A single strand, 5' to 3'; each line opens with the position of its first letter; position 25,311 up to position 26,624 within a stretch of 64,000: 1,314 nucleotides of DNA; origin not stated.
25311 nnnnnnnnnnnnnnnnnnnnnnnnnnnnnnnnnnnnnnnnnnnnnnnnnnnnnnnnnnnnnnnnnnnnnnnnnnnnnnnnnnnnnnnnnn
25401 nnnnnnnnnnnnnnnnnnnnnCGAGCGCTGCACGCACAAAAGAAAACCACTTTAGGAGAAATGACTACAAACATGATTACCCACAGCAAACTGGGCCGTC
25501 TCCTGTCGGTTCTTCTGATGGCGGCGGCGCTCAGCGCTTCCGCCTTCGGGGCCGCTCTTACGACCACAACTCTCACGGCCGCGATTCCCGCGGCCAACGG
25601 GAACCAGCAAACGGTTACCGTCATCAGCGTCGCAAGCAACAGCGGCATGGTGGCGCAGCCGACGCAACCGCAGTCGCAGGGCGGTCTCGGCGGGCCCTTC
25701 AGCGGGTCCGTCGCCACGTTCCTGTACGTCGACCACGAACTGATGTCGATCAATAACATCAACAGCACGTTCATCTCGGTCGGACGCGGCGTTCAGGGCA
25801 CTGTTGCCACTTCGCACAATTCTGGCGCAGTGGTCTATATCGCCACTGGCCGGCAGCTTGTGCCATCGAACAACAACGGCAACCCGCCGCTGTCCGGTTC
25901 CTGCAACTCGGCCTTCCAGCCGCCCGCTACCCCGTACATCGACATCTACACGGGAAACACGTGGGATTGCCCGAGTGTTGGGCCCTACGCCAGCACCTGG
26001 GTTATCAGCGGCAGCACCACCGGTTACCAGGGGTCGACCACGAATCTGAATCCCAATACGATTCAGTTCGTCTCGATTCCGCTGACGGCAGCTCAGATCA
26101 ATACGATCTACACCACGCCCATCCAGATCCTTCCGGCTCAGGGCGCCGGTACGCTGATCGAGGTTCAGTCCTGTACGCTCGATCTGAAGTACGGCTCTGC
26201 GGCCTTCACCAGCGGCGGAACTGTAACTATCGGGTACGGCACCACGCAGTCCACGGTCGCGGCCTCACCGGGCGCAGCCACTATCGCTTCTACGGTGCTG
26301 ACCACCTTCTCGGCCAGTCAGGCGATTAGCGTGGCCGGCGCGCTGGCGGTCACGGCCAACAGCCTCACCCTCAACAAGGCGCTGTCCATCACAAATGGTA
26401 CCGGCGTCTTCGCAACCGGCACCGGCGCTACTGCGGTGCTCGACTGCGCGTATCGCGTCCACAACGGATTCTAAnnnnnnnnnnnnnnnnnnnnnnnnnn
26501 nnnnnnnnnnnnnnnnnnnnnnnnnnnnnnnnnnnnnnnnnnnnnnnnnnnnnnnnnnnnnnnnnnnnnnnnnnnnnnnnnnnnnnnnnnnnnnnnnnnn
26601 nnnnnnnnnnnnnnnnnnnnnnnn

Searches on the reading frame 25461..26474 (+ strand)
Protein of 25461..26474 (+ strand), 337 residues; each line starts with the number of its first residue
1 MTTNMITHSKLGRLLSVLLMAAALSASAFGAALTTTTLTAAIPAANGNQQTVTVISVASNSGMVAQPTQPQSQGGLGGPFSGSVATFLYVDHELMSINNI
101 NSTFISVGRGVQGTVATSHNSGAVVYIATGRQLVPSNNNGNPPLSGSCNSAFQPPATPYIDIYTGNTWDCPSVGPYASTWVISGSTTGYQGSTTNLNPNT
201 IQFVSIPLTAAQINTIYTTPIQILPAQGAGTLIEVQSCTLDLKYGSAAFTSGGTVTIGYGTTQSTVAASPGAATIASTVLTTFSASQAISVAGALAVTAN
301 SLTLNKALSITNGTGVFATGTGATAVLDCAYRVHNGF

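Call 8: search_protein_families(library=pfam, proteins=[window:25461-26474:+], max_evalue=0.01)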
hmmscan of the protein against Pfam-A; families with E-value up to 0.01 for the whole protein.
window:25461-26474:+ (337 aa): 0 families

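Call 9: search_protein_families(library=phrogs, proteins=[window:25461-26474:+], max_evalue=0.001)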
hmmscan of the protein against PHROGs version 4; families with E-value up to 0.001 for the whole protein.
window:25461-26474:+ (337 aa): 2 families
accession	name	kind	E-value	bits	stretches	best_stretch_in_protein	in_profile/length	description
phrog_1101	-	tail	2.4e-09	36.6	1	34-128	555-631/1405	tail protein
phrog_6284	-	tail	0.00052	18.9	1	82-130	934-982/1280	tail protein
